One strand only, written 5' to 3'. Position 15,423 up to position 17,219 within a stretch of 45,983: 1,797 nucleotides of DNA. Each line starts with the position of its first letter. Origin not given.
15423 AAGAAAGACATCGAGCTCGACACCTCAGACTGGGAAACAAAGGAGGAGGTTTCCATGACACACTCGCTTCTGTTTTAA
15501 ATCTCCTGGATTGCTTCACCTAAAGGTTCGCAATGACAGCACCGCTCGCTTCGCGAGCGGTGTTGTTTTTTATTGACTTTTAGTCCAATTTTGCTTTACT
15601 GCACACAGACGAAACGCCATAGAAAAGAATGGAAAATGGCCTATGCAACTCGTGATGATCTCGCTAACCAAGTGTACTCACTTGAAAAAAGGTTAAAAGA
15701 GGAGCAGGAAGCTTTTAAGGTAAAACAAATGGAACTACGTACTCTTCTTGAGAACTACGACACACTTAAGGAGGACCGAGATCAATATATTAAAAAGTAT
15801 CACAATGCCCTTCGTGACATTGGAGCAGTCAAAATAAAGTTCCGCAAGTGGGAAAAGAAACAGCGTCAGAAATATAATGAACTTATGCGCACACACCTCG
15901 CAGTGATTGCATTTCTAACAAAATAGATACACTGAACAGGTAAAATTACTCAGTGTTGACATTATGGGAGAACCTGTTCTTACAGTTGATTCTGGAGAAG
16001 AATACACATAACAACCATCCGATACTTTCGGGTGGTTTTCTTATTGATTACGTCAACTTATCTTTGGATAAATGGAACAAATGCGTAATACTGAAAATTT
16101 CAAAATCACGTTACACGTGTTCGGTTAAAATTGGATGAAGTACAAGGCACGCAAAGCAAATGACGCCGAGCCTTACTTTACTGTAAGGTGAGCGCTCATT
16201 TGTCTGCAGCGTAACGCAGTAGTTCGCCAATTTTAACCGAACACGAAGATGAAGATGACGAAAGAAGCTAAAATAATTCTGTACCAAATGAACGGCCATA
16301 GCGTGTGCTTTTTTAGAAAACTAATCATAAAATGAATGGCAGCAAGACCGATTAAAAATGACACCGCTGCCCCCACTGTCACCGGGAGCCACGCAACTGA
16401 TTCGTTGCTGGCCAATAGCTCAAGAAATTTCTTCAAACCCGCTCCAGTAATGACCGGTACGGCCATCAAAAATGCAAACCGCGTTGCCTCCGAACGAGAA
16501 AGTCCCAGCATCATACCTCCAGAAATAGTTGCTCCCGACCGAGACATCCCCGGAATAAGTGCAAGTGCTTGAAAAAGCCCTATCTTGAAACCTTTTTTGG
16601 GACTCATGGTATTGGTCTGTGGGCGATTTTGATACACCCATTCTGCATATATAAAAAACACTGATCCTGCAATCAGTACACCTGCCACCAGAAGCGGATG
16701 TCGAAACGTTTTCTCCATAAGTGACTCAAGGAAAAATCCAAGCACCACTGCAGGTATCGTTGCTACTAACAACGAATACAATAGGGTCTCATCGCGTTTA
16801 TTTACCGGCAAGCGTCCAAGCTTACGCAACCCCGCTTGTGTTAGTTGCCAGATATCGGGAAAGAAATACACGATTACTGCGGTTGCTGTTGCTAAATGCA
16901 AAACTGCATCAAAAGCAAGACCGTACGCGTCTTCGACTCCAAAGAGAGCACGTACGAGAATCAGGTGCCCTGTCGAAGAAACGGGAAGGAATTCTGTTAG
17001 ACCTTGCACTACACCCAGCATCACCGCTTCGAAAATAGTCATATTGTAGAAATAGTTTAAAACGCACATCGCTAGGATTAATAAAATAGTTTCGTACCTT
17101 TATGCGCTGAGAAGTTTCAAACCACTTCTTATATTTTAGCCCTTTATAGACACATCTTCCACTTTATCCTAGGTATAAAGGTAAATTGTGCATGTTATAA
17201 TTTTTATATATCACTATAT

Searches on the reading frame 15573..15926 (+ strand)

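Call 48: search_protein_families(library=pfam, proteins=[window:15573-15926:+], max_evalue=0.001)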
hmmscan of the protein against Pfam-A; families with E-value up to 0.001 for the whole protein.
window:15573-15926:+ (117 aa): 1 family
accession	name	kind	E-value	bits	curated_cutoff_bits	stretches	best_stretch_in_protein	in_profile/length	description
PF04310.18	MukB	-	0.00048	20.3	23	1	41-109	136-204/226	MukB N-terminal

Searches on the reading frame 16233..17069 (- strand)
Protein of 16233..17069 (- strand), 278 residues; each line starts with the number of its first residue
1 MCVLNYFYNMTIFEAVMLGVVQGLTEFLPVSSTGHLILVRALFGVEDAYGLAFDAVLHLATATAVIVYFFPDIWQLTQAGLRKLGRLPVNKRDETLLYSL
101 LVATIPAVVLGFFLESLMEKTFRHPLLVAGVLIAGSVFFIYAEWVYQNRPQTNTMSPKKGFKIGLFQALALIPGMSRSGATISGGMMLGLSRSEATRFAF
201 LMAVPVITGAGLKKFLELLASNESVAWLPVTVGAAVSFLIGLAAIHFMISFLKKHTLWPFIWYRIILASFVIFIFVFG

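Call 48: search_protein_families(library=pfam, proteins=[window:16233-17069:-], max_evalue=0.001)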
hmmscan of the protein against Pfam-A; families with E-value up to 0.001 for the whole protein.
window:16233-17069:- (278 aa): 1 family
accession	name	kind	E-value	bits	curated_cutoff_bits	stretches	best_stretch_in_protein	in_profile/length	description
PF02673.24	BacA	-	3.7e-82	276.3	33.4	1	15-269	1-256/257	Bacitracin resistance protein BacA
